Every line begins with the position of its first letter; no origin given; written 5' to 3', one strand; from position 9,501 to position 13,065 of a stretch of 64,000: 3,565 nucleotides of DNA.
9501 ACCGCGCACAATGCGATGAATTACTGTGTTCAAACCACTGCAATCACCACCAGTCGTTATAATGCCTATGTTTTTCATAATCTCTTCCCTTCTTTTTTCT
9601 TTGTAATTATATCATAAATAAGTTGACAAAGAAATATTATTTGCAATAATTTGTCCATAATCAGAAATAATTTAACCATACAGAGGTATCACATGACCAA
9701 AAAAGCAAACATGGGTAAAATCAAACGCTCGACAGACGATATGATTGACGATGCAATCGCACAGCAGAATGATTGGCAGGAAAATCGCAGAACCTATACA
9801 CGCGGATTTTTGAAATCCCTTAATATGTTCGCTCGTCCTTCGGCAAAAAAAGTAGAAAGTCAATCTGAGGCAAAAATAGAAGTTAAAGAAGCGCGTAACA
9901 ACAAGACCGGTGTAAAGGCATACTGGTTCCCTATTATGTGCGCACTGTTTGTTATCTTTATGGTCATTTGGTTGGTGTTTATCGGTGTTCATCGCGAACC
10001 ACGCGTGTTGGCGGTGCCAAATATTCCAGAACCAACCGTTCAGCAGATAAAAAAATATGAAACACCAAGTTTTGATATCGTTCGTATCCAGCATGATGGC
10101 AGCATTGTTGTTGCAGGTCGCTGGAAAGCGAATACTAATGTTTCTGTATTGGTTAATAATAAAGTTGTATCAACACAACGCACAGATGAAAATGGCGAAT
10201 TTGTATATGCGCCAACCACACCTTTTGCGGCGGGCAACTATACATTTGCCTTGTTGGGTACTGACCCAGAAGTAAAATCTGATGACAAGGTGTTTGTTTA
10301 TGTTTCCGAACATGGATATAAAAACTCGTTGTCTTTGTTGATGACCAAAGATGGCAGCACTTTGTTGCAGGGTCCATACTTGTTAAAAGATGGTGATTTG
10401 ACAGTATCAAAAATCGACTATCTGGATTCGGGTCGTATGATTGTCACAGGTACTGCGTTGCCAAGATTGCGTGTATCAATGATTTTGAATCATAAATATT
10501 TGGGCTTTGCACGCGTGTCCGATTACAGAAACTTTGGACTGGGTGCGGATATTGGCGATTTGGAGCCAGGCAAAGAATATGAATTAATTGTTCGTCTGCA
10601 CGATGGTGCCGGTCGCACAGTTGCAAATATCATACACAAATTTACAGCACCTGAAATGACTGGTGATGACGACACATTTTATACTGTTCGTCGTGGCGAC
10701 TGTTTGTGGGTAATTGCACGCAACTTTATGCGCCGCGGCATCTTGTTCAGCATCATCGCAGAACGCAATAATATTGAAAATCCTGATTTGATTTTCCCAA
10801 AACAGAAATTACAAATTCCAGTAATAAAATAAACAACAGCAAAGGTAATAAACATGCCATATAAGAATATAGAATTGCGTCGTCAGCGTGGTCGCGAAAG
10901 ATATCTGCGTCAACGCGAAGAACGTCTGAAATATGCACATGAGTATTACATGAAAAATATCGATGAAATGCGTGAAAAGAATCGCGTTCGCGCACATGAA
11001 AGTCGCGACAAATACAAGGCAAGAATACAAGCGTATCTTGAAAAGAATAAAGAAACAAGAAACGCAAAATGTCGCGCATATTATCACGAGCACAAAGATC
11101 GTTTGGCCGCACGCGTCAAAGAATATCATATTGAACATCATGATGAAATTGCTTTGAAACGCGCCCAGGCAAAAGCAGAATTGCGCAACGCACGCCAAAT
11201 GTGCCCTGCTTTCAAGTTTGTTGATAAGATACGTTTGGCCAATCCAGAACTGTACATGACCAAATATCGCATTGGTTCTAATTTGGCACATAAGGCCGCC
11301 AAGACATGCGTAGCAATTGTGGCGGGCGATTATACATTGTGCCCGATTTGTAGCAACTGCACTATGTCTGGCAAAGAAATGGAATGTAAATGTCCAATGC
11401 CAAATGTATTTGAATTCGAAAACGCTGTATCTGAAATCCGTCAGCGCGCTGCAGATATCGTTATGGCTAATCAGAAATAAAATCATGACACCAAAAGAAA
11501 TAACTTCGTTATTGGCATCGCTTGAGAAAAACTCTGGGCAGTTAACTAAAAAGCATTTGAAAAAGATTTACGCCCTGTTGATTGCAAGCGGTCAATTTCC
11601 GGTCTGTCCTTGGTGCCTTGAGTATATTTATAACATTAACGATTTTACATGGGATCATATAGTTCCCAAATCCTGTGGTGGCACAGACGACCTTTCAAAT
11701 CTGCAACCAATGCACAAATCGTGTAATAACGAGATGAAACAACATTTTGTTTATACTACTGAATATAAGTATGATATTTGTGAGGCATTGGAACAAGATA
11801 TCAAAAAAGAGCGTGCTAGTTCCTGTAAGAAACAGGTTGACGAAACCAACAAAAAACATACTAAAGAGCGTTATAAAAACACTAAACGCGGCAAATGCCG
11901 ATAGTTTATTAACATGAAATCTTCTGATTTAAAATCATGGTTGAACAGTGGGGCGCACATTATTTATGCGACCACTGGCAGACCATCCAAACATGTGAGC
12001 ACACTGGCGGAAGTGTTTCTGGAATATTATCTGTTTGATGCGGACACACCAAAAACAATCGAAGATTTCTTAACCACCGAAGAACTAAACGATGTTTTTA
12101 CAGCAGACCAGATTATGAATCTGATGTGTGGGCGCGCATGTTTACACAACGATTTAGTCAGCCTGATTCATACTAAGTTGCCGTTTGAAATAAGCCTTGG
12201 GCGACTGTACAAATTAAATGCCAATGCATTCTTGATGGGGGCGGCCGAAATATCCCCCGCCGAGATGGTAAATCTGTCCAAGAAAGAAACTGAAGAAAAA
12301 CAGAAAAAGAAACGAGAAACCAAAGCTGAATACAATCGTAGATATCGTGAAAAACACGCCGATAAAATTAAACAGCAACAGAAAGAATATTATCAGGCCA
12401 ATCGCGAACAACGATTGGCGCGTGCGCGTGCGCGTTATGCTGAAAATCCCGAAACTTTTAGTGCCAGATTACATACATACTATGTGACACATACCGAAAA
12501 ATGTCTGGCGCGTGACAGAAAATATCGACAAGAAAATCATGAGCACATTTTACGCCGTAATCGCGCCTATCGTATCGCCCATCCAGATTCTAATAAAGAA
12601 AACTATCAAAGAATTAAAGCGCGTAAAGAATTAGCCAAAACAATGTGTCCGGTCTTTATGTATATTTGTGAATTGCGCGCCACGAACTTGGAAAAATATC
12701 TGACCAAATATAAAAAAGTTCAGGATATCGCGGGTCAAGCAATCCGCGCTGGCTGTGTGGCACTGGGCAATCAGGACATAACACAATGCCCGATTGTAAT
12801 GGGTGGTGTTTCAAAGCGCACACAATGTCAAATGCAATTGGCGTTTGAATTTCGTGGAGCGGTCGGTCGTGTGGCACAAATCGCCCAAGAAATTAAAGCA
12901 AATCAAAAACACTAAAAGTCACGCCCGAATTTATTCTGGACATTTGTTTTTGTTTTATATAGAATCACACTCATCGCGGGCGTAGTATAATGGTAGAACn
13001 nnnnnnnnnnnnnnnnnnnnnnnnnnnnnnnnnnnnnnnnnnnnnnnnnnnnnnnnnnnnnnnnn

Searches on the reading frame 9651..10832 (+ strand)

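Call 18: search_protein_families(library=pfam, proteins=[window:9651-10832:+], max_evalue=0.01)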
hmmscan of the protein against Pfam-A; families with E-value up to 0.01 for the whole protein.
window:9651-10832:+ (393 aa): 2 families
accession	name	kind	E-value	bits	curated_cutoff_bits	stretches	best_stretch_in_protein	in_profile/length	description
PF01476.26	LysM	-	3.9e-11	43.2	20.9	1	344-390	1-43/43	LysM domain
PF19077.6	Big_13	-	0.0028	18.6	27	0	160-206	37-86/102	Bacterial Ig-like domain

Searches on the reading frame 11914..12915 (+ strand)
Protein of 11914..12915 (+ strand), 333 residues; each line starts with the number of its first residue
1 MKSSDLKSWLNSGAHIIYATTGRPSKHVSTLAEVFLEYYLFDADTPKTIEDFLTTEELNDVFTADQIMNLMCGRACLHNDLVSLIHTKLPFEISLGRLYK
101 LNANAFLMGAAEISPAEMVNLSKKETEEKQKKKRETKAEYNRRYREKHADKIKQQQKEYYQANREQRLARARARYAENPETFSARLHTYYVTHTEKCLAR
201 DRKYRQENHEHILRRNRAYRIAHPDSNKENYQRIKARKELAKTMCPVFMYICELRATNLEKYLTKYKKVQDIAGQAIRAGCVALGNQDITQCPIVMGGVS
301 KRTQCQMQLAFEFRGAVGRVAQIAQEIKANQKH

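Call 18: search_protein_families(library=pfam, proteins=[window:11914-12915:+], max_evalue=0.01)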
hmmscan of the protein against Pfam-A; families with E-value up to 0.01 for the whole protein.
window:11914-12915:+ (333 aa): 1 family
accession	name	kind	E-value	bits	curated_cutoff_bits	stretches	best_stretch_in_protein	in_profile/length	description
PF19260.4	DUF5903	-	0.0047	17.3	25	0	210-290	18-97/129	Family of unknown function (DUF5903)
